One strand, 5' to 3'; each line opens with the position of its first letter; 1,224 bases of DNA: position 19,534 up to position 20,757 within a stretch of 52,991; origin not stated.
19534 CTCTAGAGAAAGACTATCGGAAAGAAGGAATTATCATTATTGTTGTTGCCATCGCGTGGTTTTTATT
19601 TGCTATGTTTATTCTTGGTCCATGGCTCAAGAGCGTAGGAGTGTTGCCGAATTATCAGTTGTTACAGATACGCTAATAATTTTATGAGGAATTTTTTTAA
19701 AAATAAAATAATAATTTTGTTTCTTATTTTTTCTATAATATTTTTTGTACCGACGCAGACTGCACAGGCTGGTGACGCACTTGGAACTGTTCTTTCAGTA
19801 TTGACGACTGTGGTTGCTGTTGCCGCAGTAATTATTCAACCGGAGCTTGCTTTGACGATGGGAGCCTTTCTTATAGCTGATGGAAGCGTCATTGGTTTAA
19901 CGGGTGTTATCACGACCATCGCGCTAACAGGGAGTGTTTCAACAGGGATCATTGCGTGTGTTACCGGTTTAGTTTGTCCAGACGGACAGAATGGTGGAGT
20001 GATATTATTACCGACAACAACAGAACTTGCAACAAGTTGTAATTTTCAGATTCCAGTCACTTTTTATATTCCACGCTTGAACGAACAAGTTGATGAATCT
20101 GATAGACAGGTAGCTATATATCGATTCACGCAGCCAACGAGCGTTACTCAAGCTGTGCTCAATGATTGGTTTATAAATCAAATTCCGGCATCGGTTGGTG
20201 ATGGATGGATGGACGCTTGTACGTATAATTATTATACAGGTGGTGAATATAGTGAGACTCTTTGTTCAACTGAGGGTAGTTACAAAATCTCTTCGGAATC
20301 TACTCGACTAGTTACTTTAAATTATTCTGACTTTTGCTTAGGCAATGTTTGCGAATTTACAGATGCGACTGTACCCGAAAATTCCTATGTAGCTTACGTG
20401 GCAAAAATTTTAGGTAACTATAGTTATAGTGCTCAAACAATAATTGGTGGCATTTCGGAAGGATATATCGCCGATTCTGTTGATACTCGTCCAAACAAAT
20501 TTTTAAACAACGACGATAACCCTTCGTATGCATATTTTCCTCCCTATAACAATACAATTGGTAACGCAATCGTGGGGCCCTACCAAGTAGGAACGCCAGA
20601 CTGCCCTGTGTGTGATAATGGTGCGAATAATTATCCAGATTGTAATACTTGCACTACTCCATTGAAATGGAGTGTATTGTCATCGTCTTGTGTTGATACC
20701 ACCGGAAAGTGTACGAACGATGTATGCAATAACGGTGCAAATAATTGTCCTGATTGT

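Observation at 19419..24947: Duplicated module of small membrane protein plus giant Cys-rich secreted protein, directly upstream of the pilus genes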

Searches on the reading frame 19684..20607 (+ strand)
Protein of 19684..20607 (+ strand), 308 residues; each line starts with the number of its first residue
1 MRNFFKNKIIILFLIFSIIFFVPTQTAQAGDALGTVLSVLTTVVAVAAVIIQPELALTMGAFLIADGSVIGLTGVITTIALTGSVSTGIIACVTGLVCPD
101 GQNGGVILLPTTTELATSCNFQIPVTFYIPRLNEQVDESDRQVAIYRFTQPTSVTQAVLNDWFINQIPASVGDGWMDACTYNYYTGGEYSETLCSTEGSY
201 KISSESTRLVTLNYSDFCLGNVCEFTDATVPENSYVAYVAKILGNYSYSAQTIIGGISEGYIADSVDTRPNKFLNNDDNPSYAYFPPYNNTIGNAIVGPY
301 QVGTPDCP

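Call 26: find_related_loci(query=A1, collection=genome_contigs, flank=10000)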
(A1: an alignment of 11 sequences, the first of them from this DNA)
Query A1 (308 aa) in genome_contigs; peptide patterns used: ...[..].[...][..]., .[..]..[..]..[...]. (x = any residue, [..] = any of these).
519 stretches matched a pattern; 7 encode a relative of the query (tblastn E <= 1e-3); 7 distinct loci.
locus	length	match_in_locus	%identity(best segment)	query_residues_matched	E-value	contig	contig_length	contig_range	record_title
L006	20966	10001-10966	37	3-307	5e-44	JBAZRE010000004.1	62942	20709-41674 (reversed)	MAG: Candidatus Paceibacterota bacterium isolate SO_2017_GW1_140 NODE_2569_length_62942_cov_1.405540_OW334_2017, whole g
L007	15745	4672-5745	33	3-308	1e-35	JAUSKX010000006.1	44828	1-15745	MAG: Candidatus Azambacteria bacterium isolate E14_metabat.bin.84 E14_k141_33327, whole genome shotgun sequence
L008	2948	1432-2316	31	4-308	1e-31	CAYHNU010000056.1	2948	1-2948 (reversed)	MAG TPA_asm: uncultured Gammaproteobacteria bacterium isolate ERP119705_co13_425 genome assembly, contig: NODE_45657_len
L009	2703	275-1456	38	1-308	5e-29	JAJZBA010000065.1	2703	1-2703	MAG: bacterium isolate HSP1.bin6 NODE_24605_length_2703_cov_1.696040, whole genome shotgun sequence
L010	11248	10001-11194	34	1-307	2e-22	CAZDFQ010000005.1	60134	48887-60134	MAG TPA_asm: uncultured Candidatus Saccharibacteria bacterium isolate SRP093762_co1_25 genome assembly, contig: NODE_312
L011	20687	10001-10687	35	101-303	2e-28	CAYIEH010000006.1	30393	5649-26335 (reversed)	MAG TPA_asm: uncultured Candidatus Saccharibacteria bacterium isolate ERP119705_co18_240 genome assembly, contig: NODE_1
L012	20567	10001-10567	26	135-303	2e-9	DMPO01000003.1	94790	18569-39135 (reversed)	MAG TPA_asm: Candidatus Azambacteria bacterium isolate UBA12106 contig_13236, whole genome shotgun sequence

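Call 28: predict_structure(alignment_id=A1)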
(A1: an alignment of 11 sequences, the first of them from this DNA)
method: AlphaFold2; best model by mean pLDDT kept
length: 308 residues; sequences in the alignment: 11
mean_pLDDT: 61.6   pTM: 0.58
mean pLDDT of the five models: 61.6, 60.4, 51.8, 51.4, 50.1
residues with pLDDT >= 90: 19; 70-90: 101; 50-70: 73; < 50: 115
segments of 3 or more residues with pLDDT < 50: 21-42, 46-104, 178-205
pLDDT, mean of each block of 10 residues (from residue 1): 55 64 36 44 48 40 30 31 32 33 51 60 84 69 91 87 82 61 44 46 63 88 88 90 77 54 66 80 64 80 77
secondary structure, 60 per line:
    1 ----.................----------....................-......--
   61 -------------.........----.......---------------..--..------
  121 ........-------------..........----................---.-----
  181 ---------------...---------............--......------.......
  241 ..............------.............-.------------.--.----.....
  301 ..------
elements in order: H5-21 H32-51 H53-58 H74-82 H87-93 E121-128 E142-151 H156-171 E208-213 H214-217 E222-227 E234-254 E261-273 E296-302

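Call 30: search_protein_representatives(alignment_id=A1)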
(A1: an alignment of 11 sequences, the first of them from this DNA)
Query: 11 sequences, 300 profile positions. Proteins with E-value up to 0.001 (for the whole library): 81; up to 1e-10: 65; up to 1e-30: 47. The best 81 are listed.
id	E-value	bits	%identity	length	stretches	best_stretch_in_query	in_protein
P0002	3.2e-115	401.0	-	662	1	1-300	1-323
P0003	2.3e-107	375.3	-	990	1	1-300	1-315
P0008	6.1e-106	370.5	-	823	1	1-300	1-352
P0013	2.3e-103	362.1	-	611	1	1-300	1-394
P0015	9.0e-101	353.6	-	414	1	1-300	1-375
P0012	6.0e-96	337.7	-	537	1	1-300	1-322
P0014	1.4e-95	336.5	-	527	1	1-300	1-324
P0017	8.2e-93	327.4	-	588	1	1-297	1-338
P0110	7.4e-85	301.3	-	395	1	1-300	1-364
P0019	1.0e-82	294.3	-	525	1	1-300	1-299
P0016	1.9e-82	293.4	-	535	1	1-299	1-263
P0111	2.5e-82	293.0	-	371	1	1-300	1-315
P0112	3.6e-78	279.4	-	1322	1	1-300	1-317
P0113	1.3e-75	271.0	-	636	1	1-300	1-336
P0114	6.1e-71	255.6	-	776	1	1-300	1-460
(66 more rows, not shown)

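Call 31: fold_search(model_id=the predicted structure, library=pdb)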
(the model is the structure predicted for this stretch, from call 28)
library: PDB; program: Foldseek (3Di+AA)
matches with E <= 10: 435; with E <= 0.001: 0
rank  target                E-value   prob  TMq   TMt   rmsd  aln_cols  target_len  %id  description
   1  7clx                  2.5e-01  0.05  0.11  0.15  13.9       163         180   10  Crystal structure of the DOCK8 DHR-1 domain (released 2021-02-10)
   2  9d3d_H                3.0e-01  0.18  0.16  0.30  11.8       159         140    9  Cryo-EM structure of PGT145 R100aS Fab bound to HIV-1 BG505 DS-SOSIP.664 Env trimer (released 2024-12-25)
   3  6e9k_A                3.4e-01  0.14  0.19  0.23  13.7       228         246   11  The crystal structure of bovine ultralong antibody BOV-5 (released 2019-05-01)
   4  8aif_A                3.4e-01  0.11  0.15  0.30  12.0       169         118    8  TapA acts as specific chaperone in TasA non-amyloid filament formation (released 2023-04-12)
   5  9oi3_H                3.6e-01  0.16  0.16  0.34  15.8       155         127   13  Structure of human Fab 604 in complex with influenza H1N1 A/Solomon Island/3/2006 hemagglutinin (released 2026-02-04)
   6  8flw_H                3.8e-01  0.14  0.16  0.30  13.6       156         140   10  Cryo-EM Structure of PGT145 DU303 Fab in complex with BG505 DS-SOSIP.664 (released 2023-05-31)
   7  5u1f_H                4.6e-01  0.11  0.14  0.17  12.2       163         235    7  Initial contact of HIV-1 Env with CD4: Cryo-EM structure of BG505 DS-SOSIP trimer in complex with CD4 and antibody PGT (released 2017-02-22)
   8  4u49_B                5.2e-01  0.16  0.14  0.14  11.7       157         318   14  Crystal structure of Pectate Lyase Pel3 from Pectobacterium carotovorum with two monomers in the A.U (released 2015-08-05)
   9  7lbe_H                5.2e-01  0.03  0.11  0.20  17.3       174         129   11  CryoEM structure of the HCMV Trimer gHgLgO in complex with neutralizing fabs 13H11 and MSL-109 (released 2021-03-10)
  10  8tmb_H                5.5e-01  0.09  0.15  0.32  14.7       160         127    9  Cryo-EM structure of CorA in complex with conformation-specific synthetic antibody C12 and 20 mM MgCl2, State MG20-1 (released 2025-02-12)
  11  7kej_G                6.3e-01  0.13  0.16  0.33  10.4       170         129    5  BDBV-289 bound to EBOV GPdMuc Makona (released 2021-06-23)
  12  8di5_H                6.3e-01  0.11  0.16  0.37  15.8       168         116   11  Cryo-EM structure of SARS-CoV-2 Beta (B.1.351) spike protein in complex with VH domain F6 (focused refinement of RBD a (released 2022-08-24)
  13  8ttf_C                6.3e-01  0.11  0.16  0.33  12.3       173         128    6  NorA double mutant - E222QD307N at pH 7.5 (released 2024-05-29)
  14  6raz_4                6.3e-01  0.01  0.08  0.05  21.6       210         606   11  D. melanogaster CMG-DNA, State 2B (released 2019-09-18)
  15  9j6x_B                6.7e-01  0.08  0.16  0.08  13.5       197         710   11  Cryo-EM structure of the rice isoamylase ISA1-ISA2 heterocomplex (released 2025-05-28)
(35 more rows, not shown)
